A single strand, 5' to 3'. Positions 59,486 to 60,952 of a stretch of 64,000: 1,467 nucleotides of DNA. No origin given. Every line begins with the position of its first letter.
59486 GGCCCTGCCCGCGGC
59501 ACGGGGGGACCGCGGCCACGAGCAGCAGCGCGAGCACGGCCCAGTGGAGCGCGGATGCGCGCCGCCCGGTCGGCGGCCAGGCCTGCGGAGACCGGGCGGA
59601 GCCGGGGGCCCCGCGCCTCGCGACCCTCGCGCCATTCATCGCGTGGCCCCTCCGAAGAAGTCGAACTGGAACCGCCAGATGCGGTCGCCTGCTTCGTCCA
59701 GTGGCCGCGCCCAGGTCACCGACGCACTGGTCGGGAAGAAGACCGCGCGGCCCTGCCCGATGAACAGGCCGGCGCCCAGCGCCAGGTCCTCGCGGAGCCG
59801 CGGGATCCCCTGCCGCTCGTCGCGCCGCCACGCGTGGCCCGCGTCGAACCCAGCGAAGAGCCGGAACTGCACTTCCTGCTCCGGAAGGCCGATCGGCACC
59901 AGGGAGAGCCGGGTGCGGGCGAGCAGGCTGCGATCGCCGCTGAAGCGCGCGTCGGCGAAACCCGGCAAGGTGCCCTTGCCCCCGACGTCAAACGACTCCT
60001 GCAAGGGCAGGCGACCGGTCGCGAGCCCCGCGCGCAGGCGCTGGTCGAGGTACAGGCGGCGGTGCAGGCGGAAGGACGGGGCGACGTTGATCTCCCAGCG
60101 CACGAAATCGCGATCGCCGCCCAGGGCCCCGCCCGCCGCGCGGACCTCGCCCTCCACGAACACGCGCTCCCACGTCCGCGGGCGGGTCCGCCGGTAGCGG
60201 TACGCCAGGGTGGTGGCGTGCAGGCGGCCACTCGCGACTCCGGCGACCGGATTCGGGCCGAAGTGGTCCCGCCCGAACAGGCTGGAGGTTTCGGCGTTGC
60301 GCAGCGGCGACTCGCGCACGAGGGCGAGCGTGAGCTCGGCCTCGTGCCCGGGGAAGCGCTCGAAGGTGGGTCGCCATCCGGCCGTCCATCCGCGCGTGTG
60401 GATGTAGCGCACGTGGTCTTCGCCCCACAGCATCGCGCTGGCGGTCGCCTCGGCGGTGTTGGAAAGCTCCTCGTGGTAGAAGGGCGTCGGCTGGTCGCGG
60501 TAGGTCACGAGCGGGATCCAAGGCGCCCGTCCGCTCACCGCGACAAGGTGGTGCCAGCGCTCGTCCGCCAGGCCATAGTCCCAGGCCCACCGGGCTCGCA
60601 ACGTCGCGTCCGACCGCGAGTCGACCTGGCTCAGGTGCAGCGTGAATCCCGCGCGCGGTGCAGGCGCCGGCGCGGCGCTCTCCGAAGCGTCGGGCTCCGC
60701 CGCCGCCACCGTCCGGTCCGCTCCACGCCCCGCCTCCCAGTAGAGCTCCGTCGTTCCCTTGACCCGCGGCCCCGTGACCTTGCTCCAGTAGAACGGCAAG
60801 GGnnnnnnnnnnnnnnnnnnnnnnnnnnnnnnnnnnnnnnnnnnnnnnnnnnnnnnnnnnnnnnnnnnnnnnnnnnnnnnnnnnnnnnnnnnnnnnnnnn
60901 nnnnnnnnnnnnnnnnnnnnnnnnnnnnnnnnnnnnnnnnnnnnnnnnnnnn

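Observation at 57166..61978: Envelope operon: PDZ-decorated Omp85-like barrel, DUF4390-like protein and HAMP-PP2C phosphatase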

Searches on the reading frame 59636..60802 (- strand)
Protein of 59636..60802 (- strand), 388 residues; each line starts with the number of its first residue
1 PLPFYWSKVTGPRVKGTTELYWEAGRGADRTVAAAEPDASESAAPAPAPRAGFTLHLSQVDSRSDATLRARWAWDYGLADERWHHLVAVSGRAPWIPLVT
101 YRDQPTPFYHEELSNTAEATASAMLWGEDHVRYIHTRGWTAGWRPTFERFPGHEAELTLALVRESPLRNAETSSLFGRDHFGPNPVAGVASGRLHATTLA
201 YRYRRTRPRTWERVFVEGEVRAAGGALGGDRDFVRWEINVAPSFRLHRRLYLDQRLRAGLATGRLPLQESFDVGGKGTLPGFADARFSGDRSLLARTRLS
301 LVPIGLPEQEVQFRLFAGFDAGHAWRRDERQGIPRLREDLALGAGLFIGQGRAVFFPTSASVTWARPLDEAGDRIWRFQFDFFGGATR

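Call 33: search_solved_structures(query=A2, max_evalue=10, show_alignments=2)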
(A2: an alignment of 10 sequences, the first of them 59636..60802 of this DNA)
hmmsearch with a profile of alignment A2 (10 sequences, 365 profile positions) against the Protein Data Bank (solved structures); distinct sequences matched with E-value up to 10: 43.
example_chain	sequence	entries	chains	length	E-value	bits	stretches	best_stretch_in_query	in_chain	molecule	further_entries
7p1c_A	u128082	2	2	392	0.021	16.9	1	237-273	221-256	Outer membrane protein assembly factor BamA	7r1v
4n75_A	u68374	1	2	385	0.021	16.9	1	237-272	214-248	Outer membrane protein assembly factor BamA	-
9cs0_A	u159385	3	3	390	0.022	16.9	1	237-272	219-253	Outer membrane protein assembly factor BamA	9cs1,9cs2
6qgw_A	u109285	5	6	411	0.024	16.7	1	237-273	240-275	Outer membrane protein assembly factor BamA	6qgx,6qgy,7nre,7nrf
6fsu_A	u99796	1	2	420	0.024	16.7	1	237-273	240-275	Outer membrane protein assembly factor BamA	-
9co2_A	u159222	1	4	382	0.029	16.4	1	237-272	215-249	Outer membrane protein assembly factor BamA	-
9mge_F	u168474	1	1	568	0.032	16.3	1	237-272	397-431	Outer membrane protein assembly factor BamA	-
4c4v_A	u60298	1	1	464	0.035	16.2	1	237-270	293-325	OUTER MEMBRANE PROTEIN ASSEMBLY FACTOR BAMA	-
4c4v_B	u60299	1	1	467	0.035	16.2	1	237-270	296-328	OUTER MEMBRANE PROTEIN ASSEMBLY FACTOR BAMA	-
6v05_F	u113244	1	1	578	0.042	15.9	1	237-273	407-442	Outer membrane protein assembly factor BamA,Outer membrane protein assembly factor BamA,Ou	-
9mgg_F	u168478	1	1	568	0.044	15.8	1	237-272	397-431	Outer membrane protein assembly factor BamA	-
9mgf_F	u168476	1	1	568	0.05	15.7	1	238-272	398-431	Outer membrane protein assembly factor BamA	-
8sqa_A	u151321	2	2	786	0.073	15.1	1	237-272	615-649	Outer membrane protein assembly factor BamA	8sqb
8spr_A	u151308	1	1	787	0.074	15.1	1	237-272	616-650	Outer membrane protein assembly factor BamA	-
9h84_A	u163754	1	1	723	0.076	15.1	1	237-272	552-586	Outer membrane protein assembly factor BamA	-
5d0o_A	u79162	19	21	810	0.092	14.8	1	237-272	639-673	Outer membrane protein assembly factor BamA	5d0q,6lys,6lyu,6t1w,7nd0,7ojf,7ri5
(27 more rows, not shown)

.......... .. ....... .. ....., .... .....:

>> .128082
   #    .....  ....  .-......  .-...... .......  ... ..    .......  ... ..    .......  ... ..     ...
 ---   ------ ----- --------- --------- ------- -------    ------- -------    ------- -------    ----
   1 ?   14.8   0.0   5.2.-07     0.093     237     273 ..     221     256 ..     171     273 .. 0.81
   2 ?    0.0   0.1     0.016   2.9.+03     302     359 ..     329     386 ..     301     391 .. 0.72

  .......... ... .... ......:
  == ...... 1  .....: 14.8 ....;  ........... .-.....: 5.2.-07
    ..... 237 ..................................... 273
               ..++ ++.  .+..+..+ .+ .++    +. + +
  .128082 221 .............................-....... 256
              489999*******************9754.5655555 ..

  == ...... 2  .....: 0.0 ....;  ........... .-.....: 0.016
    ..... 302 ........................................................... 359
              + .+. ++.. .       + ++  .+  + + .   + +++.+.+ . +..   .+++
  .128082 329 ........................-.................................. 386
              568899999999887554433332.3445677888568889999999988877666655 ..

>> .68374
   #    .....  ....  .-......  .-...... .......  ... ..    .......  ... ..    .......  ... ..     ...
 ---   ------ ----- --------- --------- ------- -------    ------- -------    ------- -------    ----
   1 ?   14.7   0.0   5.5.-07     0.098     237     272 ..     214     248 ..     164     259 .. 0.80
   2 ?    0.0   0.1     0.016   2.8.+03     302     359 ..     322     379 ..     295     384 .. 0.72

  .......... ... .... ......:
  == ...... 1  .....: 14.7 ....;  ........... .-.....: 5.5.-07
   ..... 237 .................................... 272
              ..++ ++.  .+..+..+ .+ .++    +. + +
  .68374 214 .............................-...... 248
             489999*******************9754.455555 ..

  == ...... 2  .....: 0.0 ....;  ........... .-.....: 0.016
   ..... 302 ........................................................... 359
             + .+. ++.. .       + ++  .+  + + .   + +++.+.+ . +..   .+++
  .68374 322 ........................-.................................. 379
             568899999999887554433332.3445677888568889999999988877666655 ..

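Call 44: predict_structure(alignment_id=A3)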
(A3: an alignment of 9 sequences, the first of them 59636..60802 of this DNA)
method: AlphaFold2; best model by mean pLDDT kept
length: 388 residues; sequences in the alignment: 9
mean_pLDDT: 65.6   pTM: 0.64
mean pLDDT of the five models: 65.6, 52.7, 49.5, 48.6, 47.7
residues with pLDDT >= 90: 30; 70-90: 162; 50-70: 101; < 50: 95
segments of 3 or more residues with pLDDT < 50: 26-64, 110-114, 187-190, 223-230, 265-289, 327-335, 386-388
pLDDT, mean of each block of 10 residues (from residue 1): 65 85 54 33 36 30 61 88 90 82 78 58 71 83 80 83 76 62 56 72 69 57 41 67 82 78 47 28 43 79 75 87 53 55 82 65 78 71 56
secondary structure, 60 per line:
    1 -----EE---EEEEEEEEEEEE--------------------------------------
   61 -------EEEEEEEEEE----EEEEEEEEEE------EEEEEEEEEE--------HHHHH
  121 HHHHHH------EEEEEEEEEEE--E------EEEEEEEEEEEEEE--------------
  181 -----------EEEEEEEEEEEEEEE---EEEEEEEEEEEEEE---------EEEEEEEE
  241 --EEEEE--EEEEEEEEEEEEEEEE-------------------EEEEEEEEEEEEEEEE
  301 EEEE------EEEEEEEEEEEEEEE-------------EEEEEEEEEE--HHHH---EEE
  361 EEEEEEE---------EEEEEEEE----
elements in order: E11-22 E68-77 E82-91 E98-107 H116-126 E133-143 E153-166 E192-206 E210-223 E233-240 E243-247 E250-265 E285-304 E311-325 E339-348 H351-354 E358-367 E377-384

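Call 45: search_protein_representatives(alignment_id=A3)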
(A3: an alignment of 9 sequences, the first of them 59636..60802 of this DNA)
Query: 9 sequences, 363 profile positions. Proteins with E-value up to 0.001 (for the whole library): 726; up to 1e-10: 143; up to 1e-30: 14. The best 150 are listed.
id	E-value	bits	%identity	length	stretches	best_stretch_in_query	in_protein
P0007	9.3e-172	587.2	-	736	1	3-363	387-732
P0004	2.1e-171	586.0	-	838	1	2-363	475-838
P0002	2.3e-168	576.1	-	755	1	2-363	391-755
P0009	1.3e-137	474.9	-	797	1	2-361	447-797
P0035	4.3e-133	460.0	-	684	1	2-363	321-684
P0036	3.1e-124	430.9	-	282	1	83-363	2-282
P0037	1.4e-119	415.5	-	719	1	2-362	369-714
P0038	2.7e-118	411.3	-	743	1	2-361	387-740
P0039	3.5e-95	335.3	-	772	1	2-360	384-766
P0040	2.3e-93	329.3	-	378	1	133-306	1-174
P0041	5.7e-67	242.4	-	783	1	47-361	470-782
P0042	2.6e-66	240.3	-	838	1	4-361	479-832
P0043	1.5e-53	198.4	-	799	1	2-360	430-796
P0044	7.1e-43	163.2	-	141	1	237-361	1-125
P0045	6.3e-22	94.3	-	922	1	36-355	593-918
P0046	8.5e-22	93.8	-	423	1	44-328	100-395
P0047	2.2e-20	89.2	-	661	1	49-297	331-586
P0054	4.7e-18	81.5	-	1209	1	43-349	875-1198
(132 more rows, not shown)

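Call 46: search_protein_families(library=pfam, proteins=[P0035, P0037, P0038, P0041, P0042, P0043, P0045, P0046, P0047, P0054], max_evalue=0.001)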
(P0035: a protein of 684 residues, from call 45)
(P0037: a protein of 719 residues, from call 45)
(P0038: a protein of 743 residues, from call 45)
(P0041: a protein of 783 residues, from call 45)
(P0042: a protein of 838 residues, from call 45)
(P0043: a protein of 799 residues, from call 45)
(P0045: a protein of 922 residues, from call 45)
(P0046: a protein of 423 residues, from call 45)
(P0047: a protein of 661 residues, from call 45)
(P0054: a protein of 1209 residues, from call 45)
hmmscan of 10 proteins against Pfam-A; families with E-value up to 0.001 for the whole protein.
P0035 (684 aa): 5 families
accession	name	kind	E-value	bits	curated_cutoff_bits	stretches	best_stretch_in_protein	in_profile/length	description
PF13180.12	PDZ_2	-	8e-26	90.6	27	3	2-73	8-79/80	PDZ domain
PF17820.7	PDZ_6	-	2.4e-25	88.4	27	2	13-63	5-54/54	PDZ domain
PF00595.29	PDZ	-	2e-16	60.5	23.2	1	5-61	24-80/81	PDZ domain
PF03865.19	ShlB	-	6.8e-09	36.1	22.7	1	529-626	200-296/311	Haemolysin secretion/activation protein ShlB/FhaC/HecB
PF01103.29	Omp85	-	1.3e-05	25.4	24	1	512-664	137-294/325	Omp85 superfamily domain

P0037 (719 aa): 5 families
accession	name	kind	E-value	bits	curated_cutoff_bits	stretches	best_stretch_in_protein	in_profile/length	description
PF13180.12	PDZ_2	-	2.5e-24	85.8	27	2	257-319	12-71/80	PDZ domain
PF17820.7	PDZ_6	-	3.7e-13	49.4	27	1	60-111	2-52/54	PDZ domain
PF00595.29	PDZ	-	3.1e-08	34.3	23.2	0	50-101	23-70/81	PDZ domain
PF01103.29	Omp85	-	8.7e-08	32.5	24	1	551-709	144-321/325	Omp85 superfamily domain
PF03865.19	ShlB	-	9.2e-05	22.5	22.7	1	559-655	198-293/311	Haemolysin secretion/activation protein ShlB/FhaC/HecB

P0038 (743 aa): 5 families
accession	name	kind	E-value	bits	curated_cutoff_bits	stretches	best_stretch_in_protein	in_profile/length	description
PF13180.12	PDZ_2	-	1.2e-26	93.2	27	3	55-128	7-80/80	PDZ domain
PF17820.7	PDZ_6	-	5e-19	68.2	27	2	267-304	1-38/54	PDZ domain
PF00595.29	PDZ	-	2.1e-14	54.1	23.2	0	263-299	24-60/81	PDZ domain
PF01103.29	Omp85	-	1.6e-11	44.7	24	1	550-737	113-320/325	Omp85 superfamily domain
PF03865.19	ShlB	-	4.5e-06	26.8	22.7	1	620-685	232-295/311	Haemolysin secretion/activation protein ShlB/FhaC/HecB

P0041 (783 aa): 6 families
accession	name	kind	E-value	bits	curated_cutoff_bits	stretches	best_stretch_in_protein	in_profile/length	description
PF13180.12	PDZ_2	-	6.3e-22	78.1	27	1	43-132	3-79/80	PDZ domain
PF17820.7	PDZ_6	-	2.2e-10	40.6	27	1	69-122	2-54/54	PDZ domain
PF00595.29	PDZ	-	4.3e-08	33.9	23.2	1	54-121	23-81/81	PDZ domain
PF03865.19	ShlB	-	4e-06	27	22.7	1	623-740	193-302/311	Haemolysin secretion/activation protein ShlB/FhaC/HecB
PF14685.13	PDZ_Tricorn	-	5.7e-05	23.5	25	0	82-127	39-84/88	Tricorn protease PDZ domain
PF01103.29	Omp85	-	0.0009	19.3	24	0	613-689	135-217/325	Omp85 superfamily domain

P0042 (838 aa): 4 families
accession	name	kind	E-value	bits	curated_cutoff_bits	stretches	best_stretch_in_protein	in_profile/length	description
PF13180.12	PDZ_2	-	1.9e-21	76.6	27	1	54-122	10-78/80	PDZ domain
PF17820.7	PDZ_6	-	2e-10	40.7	27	1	60-113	2-54/54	PDZ domain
PF00595.29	PDZ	-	3.8e-06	27.6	23.2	1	45-111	23-80/81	PDZ domain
PF03865.19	ShlB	-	6.8e-05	22.9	22.7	1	681-777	199-297/311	Haemolysin secretion/activation protein ShlB/FhaC/HecB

P0043 (799 aa): 5 families
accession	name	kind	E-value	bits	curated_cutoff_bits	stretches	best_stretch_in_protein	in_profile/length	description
PF13180.12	PDZ_2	-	7.2e-17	61.9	27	1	50-139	3-78/80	PDZ domain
PF17820.7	PDZ_6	-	7e-11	42.1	27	1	77-124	2-48/54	PDZ domain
PF00595.29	PDZ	-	9.5e-06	26.4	23.2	1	46-107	8-59/81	PDZ domain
PF03865.19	ShlB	-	0.00029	20.8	22.7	1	641-732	199-293/311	Haemolysin secretion/activation protein ShlB/FhaC/HecB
PF01103.29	Omp85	-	0.00057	19.9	24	0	623-698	135-216/325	Omp85 superfamily domain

P0045 (922 aa): 4 families
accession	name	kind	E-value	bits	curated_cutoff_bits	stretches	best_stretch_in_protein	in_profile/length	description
PF07244.20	POTRA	-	8.4e-14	52.5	21.3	0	352-421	4-79/79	Surface antigen variable number repeat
PF01103.29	Omp85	-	1.5e-08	35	24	1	750-892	137-297/325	Omp85 superfamily domain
PF06452.16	CBM9_1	-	1.5e-07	32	23.4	1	153-301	1-144/185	Carbohydrate family 9 binding domain-like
PF08479.16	POTRA_2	-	0.00014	22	24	0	424-481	1-59/76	POTRA domain, ShlB-type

P0046 (423 aa): 2 families
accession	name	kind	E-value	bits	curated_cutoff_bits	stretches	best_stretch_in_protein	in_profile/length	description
PF01103.29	Omp85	-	4.5e-21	76.1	24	1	137-391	20-290/325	Omp85 superfamily domain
PF18939.6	DUF5686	-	2e-08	33.6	39.2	1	75-224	334-486/669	Family of unknown function (DUF5686)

P0047 (661 aa): 3 families
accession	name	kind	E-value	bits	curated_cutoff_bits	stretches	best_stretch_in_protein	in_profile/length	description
PF01103.29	Omp85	-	1.8e-09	38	24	1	336-649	15-310/325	Omp85 superfamily domain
PF18939.6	DUF5686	-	7.7e-06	25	39.2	1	288-455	325-487/669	Family of unknown function (DUF5686)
PF04519.19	Bactofilin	-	2e-05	25.2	27.9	1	183-253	32-97/98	Polymer-forming cytoskeletal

P0054 (1209 aa): 5 families
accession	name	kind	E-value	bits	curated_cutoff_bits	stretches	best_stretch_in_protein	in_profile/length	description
PF07244.20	POTRA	-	1e-15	58.6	21.3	1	572-630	2-63/79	Surface antigen variable number repeat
PF01103.29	Omp85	-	4.7e-11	43.2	24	1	884-1187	13-304/325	Omp85 superfamily domain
PF06452.16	CBM9_1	-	2.7e-10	40.9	23.4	1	344-504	1-133/185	Carbohydrate family 9 binding domain-like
PF18939.6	DUF5686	-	4.7e-10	39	39.2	1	847-1001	330-489/669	Family of unknown function (DUF5686)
PF03865.19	ShlB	-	0.00011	22.2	22.7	1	1050-1171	194-308/311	Haemolysin secretion/activation protein ShlB/FhaC/HecB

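Call 48: find_encoding_contigs(protein=P0041, flank=8000, max_places=2)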
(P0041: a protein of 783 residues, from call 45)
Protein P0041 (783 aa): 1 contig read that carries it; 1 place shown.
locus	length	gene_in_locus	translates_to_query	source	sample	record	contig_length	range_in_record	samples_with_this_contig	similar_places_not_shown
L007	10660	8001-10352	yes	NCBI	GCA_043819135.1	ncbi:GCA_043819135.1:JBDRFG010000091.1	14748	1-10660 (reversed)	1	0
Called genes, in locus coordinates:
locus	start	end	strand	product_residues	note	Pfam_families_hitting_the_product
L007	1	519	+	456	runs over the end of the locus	-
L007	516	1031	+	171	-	PF22769:DCD, PF00692:dUTPase (weak)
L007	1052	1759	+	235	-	-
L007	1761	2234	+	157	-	-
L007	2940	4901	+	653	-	PF13588:HSDR_N_2, PF02384:N6_Mtase, PF01170:UPF0020, PF07669:Eco57I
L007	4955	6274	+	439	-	-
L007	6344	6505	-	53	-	-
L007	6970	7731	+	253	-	PF15892:BNR_4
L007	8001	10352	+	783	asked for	PF00595:PDZ (weak), PF13180:PDZ_2, PF17820:PDZ_6, PF03865:ShlB (weak)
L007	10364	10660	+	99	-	?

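Call 49: find_encoding_contigs(protein=P0043, flank=8000, max_places=2)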
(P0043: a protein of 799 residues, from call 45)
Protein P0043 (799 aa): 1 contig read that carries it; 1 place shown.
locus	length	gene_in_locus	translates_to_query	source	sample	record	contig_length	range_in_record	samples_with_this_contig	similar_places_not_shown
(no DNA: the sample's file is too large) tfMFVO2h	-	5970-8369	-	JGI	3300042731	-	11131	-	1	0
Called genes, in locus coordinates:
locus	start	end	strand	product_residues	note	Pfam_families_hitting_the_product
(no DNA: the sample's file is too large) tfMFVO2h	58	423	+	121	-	PF07085:DRTGG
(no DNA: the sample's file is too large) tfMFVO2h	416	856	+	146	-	PF13581:HATPase_c_2, PF02518:HATPase_c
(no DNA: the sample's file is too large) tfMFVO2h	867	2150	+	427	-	PF00037:Fer4 (faint), PF12837:Fer4_6 (faint), PF12838:Fer4_7 (weak), PF13237:Fer4_10, PF25160:LdpA_Fe-S-bd (weak), PF13187:Fer4_9 (weak), PF02906:Fe_hyd_lg_C, PF04060:FeS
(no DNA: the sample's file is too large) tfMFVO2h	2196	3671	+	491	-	PF22842:Pel9A-like_beta_helix (faint), PF13229:Beta_helix (weak), PF02415:Chlam_PMP (faint), PF13229:Beta_helix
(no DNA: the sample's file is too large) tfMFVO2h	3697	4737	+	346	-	-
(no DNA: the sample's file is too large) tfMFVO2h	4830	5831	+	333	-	-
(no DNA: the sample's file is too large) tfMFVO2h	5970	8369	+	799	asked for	PF00595:PDZ (faint), PF13180:PDZ_2, PF17820:PDZ_6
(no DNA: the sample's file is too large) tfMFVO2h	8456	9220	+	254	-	PF14334:DUF4390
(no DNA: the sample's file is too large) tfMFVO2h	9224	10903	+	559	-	PF00672:HAMP, PF07228:SpoIIE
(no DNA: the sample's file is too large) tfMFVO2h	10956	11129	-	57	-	?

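Call 50: fold_search(model_id=the predicted structure, library=pdb)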
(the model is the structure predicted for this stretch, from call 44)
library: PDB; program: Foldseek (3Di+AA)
matches with E <= 10: 634; with E <= 0.001: 31
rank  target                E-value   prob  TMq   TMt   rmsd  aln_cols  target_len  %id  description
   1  7btw_A                2.5e-05  1.00  0.47  0.51  10.1       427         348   10  The mitochondrial SAM complex from S.cere (released 2021-01-20)
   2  6wum_B                3.3e-05  1.00  0.39  0.35  10.3       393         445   16  Mitochondrial SAM complex - dimer 2 in detergent (released 2020-08-12)
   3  9nk7_B                4.8e-05  1.00  0.45  0.38  10.8       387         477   15  Thermothelomyces thermophilus SAM complex open conformation (released 2025-12-03)
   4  9nk6_B                7.0e-05  1.00  0.44  0.38  10.5       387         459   15  Thermothelomyces thermophilus SAM complex closed conformation (released 2025-12-03)
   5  9mgg_F                9.2e-05  1.00  0.40  0.47  12.1       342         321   14  beta-barrel assembly machine from Escherichia coli in a late state of substrate assembly (released 2025-12-17)
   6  8xnb_A                1.1e-04  1.00  0.45  0.47  10.9       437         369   15  Cryo-EM structure of Deinococcus radiodurans BamA (released 2025-01-15)
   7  4n75_B                1.5e-04  1.00  0.44  0.46  12.4       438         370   13  Structural Basis of BamA-mediate Outer Membrane Protein Biogenesis (released 2014-04-16)
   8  7e4h_A                1.6e-04  1.00  0.45  0.40   9.9       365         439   13  Cryo-EM structure of the yeast mitochondrial SAM-Tom40 complex at 3.0 angstrom (released 2021-09-01)
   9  8qn4_A                1.6e-04  1.00  0.37  0.25  13.9       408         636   12  Structure of the BAM-EspP complex in an open EspP intermediate state (released 2024-10-02)
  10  6qgw_A                2.0e-04  1.00  0.43  0.45  11.6       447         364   12  Crystal structure of E.coli BamA beta-barrel in complex with nanobody E6 (released 2019-06-26)
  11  6wun_B                3.3e-04  1.00  0.41  0.39  10.1       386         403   16  Mitochondrial SAM complex - dimer 3 in detergent (released 2020-08-12)
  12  6wuj_B                4.2e-04  1.00  0.40  0.47   9.7       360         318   15  Mitochondrial SAM complex - monomer in detergent (released 2020-08-12)
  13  4n75_A                4.2e-04  1.00  0.42  0.43  12.6       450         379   12  Structural Basis of BamA-mediate Outer Membrane Protein Biogenesis (released 2014-04-16)
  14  9n2f_A                4.6e-04  1.00  0.43  0.26  12.4       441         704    9  Cryo-EM structure of F. johnsoniae BamAD (released 2025-07-16)
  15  8us4                  4.8e-04  1.00  0.40  0.48   9.9       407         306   12  C2221 Crystal structure of TamA (Barrel only) from Pseudomonas aeruginosa at 3.15 Ang (released 2024-06-26)
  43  6t1w_A                1.7e-03  1.00  0.38  0.22  15.2       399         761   13  Structure of E. coli BamA in complex with lipoprotein RcsF (released 2020-05-13)
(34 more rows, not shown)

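Call 61: find_encoding_contigs(protein=P0040, flank=10000, max_places=2)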
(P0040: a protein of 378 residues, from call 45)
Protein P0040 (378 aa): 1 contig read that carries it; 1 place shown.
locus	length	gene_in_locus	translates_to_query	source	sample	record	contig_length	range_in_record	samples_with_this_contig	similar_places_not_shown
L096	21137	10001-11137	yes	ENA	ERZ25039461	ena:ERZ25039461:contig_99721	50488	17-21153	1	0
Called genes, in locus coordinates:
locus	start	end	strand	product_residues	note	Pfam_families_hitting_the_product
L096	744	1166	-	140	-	PF00672:HAMP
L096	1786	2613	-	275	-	-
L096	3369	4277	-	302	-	-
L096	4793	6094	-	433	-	-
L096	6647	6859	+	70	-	-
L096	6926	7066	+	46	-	-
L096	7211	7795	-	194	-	-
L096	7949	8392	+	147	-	-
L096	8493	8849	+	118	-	PF13180:PDZ_2 (weak)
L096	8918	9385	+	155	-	-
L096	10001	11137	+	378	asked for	PF01103:Omp85 (weak), PF03865:ShlB (weak)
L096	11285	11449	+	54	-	-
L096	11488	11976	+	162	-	-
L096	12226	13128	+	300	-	PF00672:HAMP, PF07228:SpoIIE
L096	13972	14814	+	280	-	PF07676:PD40 (weak)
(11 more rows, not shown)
